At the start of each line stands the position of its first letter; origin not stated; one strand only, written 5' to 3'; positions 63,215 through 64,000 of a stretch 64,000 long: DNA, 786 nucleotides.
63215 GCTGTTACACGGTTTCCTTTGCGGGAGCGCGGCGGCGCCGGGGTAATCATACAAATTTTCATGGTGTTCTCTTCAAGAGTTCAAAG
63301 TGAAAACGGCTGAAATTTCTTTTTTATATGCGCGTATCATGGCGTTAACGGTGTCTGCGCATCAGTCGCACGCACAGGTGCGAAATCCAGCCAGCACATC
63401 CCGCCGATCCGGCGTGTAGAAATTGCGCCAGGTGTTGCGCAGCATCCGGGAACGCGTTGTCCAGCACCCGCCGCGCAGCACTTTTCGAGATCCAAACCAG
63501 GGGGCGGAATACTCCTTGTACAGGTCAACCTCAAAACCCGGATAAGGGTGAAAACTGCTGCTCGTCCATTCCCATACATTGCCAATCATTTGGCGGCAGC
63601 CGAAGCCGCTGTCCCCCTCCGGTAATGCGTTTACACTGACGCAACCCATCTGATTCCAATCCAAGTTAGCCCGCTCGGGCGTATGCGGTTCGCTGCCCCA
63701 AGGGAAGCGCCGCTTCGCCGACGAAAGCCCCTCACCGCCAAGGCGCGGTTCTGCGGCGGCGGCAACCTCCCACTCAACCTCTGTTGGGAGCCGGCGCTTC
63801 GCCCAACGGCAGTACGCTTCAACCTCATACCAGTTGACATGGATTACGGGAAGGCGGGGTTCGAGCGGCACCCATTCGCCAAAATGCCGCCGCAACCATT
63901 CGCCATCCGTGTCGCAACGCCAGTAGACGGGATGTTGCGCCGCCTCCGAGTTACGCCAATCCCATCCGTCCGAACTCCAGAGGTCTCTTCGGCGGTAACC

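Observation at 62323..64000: EgtB-like sulfoxide synthase followed by a small glycosyltransferase - selenoneine (sen)-type cluster?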

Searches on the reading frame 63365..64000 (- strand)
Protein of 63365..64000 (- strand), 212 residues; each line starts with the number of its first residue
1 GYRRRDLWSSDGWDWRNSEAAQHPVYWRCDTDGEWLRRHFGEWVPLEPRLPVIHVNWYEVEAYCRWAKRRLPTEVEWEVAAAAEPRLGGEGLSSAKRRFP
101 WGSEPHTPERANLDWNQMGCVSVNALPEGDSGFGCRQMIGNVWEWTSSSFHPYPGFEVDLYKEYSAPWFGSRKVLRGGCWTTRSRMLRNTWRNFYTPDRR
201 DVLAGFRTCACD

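Call 4: search_protein_families(library=pfam, proteins=[window:63365-64000:-], max_evalue=0.01)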
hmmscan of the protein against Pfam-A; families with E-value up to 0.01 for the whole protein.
window:63365-64000:- (212 aa): 1 family
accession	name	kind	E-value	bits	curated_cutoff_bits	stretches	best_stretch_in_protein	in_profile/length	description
PF03781.23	FGE-sulfatase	-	1.7e-37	129.9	23.3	1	22-208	62-253/255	Sulfatase-modifying factor enzyme 1-like domain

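Call 5: search_protein_families(library=ncbifam, proteins=[window:63365-64000:-], max_evalue=0.01)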
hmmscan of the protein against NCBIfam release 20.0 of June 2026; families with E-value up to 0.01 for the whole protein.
window:63365-64000:- (212 aa): 7 families
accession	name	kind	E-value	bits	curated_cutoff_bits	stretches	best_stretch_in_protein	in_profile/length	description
NF041186.1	SenA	equivalog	3e-73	247.4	420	1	1-210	224-382/382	selenoneine synthase SenA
TIGR03440.2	egtB_TIGR03440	equivalog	8.4e-59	199.7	360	1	1-208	226-412/413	ergothioneine biosynthesis protein EgtB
TIGR04344.1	ovoA_Nterm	equivalog_domain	6.3e-31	107.7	400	1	1-207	245-442/444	5-histidylcysteine sulfoxide synthase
TIGR04373.1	egtB_X_signatur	signature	2.3e-27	94.9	71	1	161-210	1-50/50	EgtB-related enzyme signature domain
TIGR03525.2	GldK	equivalog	2.1e-13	50.4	350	1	56-209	226-404/408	T9SS ring complex lipoprotein PorK/GldK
NF051459.1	pyoverdine_PvdO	equivalog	1.8e-06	27.2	500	1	46-208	114-276/280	dihydropyoverdine dehydrogenase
TIGR03524.1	GldJ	equivalog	0.0066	15.2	458.2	0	68-103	263-298/559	gliding motility lipoprotein GldJ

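Call 30: search_solved_structures(query=window:63365-64000:-, show_alignments=5, max_evalue=1e-20)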
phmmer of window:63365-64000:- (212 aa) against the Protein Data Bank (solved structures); distinct sequences matched with E-value up to 1e-20: 9.
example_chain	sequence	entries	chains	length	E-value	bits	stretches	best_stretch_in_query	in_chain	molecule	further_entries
8ux5_A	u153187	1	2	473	3.6e-56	193.7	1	22-211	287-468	Selenoxide synthase OvsA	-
8u41_A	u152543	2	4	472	3.6e-53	183.8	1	22-211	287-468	Selenoxide synthase OvsA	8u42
8ryz_A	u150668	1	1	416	3.1e-42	148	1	140-210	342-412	selenoneine synthase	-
8k5i_A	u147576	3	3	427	3.3e-42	147.9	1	140-210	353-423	selenoneine synthase SenA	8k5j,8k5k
4x8b_A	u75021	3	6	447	4.5e-41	144.2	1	1-208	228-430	Sulfoxide synthase EgtB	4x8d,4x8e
6o6l_A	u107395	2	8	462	1.8e-30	109.4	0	1-88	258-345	EgtB (Cabther)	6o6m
8qf6_A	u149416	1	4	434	4.7e-30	108.1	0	1-88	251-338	Ergothioneine biosynthesis protein EgtB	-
6qki_A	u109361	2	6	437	4.8e-30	108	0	1-88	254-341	Uncharacterized protein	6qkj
8vih_A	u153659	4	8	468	4.4e-21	78.7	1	1-207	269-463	Sulfoxide synthase EgtB-IV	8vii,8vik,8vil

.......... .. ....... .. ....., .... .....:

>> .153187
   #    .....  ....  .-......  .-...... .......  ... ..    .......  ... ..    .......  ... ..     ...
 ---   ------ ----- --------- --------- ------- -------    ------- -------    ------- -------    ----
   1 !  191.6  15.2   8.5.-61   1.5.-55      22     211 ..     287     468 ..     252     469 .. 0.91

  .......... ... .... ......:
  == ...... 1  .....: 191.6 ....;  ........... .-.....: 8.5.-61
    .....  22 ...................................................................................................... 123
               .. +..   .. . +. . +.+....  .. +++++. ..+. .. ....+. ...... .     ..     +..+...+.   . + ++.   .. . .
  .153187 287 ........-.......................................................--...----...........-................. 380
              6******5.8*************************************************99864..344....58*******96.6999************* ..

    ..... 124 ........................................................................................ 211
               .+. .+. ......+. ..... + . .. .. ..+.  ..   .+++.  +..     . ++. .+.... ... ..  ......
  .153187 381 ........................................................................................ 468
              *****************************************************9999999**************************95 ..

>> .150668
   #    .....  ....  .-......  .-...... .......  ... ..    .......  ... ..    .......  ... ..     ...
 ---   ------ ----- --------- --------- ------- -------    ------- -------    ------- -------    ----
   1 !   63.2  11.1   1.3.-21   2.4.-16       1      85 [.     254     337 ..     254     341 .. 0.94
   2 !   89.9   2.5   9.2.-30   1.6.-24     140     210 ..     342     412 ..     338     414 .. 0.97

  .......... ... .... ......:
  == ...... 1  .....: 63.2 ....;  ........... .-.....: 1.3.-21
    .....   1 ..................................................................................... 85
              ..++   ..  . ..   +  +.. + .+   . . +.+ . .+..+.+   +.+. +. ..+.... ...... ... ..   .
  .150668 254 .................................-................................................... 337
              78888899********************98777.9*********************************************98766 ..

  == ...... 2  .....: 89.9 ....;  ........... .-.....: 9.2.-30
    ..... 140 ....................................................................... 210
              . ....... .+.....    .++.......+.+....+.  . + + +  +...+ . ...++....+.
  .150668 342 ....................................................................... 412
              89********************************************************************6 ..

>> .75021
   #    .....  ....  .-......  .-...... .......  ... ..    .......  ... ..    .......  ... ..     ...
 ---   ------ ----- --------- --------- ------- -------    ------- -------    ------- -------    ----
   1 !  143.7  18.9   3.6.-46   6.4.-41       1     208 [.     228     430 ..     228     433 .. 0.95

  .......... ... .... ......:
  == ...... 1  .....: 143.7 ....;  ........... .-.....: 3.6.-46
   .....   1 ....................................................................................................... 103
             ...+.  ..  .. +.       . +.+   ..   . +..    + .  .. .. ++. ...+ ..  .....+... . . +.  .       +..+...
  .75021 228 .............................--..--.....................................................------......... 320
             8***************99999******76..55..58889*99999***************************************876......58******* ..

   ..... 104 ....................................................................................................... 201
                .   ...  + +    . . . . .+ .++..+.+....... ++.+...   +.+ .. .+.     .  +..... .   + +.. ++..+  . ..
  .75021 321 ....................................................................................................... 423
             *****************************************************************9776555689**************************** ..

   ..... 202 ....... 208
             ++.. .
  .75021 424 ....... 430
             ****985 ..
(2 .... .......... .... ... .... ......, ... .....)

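Call 33: find_related_loci(query=window:63365-64000:-, collection=metagenome_contigs, flank=10000)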
Query window:63365-64000:- (212 aa) in metagenome_contigs; peptide patterns used: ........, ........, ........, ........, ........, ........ (x = any residue, [..] = any of these).
600 stretches matched a pattern (row limit reached: there are more); 570 encode a relative of the query (tblastn E <= 1e-3); the best 80 are kept; 80 distinct loci.
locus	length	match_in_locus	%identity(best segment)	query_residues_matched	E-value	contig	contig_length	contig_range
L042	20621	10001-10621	72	1-211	2e-103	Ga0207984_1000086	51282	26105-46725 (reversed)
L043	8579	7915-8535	71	1-211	1e-101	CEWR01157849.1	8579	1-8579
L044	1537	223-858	75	1-212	1e-107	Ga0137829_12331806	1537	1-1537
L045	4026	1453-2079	69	1-209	2e-99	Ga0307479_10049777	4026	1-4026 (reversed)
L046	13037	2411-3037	70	1-209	6e-99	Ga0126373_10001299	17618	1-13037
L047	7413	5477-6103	70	1-209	1e-98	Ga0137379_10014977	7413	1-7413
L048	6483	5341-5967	69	1-209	7e-98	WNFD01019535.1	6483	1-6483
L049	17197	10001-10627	69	1-209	7e-98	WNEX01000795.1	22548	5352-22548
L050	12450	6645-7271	69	1-209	7e-98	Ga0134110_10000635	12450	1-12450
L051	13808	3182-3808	70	1-209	7e-98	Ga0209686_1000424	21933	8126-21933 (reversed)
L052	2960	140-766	68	1-209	5e-100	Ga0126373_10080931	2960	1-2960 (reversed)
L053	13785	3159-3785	70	1-209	7e-98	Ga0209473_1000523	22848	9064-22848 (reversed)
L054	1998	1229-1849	69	1-209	3e-102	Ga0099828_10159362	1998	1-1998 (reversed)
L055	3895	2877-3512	69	1-212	3e-98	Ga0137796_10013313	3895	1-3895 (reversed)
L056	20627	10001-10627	67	1-209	3e-97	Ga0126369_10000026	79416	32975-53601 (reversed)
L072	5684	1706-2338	68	1-211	3e-95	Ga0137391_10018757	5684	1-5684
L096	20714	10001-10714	60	1-210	4e-92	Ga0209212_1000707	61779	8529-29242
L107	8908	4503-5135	64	1-211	3e-91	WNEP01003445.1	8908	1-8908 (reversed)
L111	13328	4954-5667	59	1-210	8e-91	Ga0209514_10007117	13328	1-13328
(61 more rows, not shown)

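Call 43: search_protein_families(library=pfam, proteins=[L072:2379-3377:+, L051:1322-2446:+, L053:4906-5457:+, L096:8413-9231:+, L111:2133-3332:+, L107:1063-2844:-], max_evalue=0.0001)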
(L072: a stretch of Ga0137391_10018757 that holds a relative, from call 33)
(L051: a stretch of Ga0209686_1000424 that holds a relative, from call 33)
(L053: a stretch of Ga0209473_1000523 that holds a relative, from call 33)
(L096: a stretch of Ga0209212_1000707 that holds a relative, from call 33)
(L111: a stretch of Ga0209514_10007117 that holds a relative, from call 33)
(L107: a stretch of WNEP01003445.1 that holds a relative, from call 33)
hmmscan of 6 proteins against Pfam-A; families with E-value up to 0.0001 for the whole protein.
L072:2379-3377:+ (333 aa): 1 family
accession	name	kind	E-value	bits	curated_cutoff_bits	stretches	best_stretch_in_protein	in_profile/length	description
PF10017.15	Methyltransf_33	-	3.4e-111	371.6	23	1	24-329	1-303/304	Histidine-specific methyltransferase, SAM-dependent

L051:1322-2446:+ (375 aa): 1 family
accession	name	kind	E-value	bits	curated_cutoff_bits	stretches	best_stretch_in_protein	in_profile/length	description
PF03773.19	ArsP_1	-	6.6e-24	85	32.3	2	105-235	15-146/294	Predicted permease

L053:4906-5457:+ (184 aa): 1 family
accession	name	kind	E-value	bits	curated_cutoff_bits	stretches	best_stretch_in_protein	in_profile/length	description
PF04264.18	YceI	-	5.2e-45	153.9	23.7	1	4-179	1-150/150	YceI-like domain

L096:8413-9231:+ (273 aa): 3 families
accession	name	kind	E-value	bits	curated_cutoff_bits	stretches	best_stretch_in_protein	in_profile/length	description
PF00561.26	Abhydrolase_1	-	7.5e-26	91.7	25.8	1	24-259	2-244/245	alpha/beta hydrolase fold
PF12697.13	Abhydrolase_6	-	5.1e-21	76.8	26.3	1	25-260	1-211/217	Alpha/beta hydrolase family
PF12146.15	Hydrolase_4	-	6.6e-09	35.9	27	1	23-255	5-234/239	Serine aminopeptidase, S33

L111:2133-3332:+ (400 aa): 1 family
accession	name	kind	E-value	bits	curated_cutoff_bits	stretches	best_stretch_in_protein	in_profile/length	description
PF07555.19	NAGidase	-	1.1e-83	281.4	25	1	28-330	1-285/295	beta-N-acetylglucosaminidase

L107:1063-2844:- (594 aa): 2 families
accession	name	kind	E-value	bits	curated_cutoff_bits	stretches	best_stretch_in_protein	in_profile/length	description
PF00488.27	MutS_V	-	8.2e-21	75.3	30.2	1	420-591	1-171/188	MutS domain V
PF05192.23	MutS_III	-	2e-06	28.7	34.1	1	126-179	18-72/194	MutS domain III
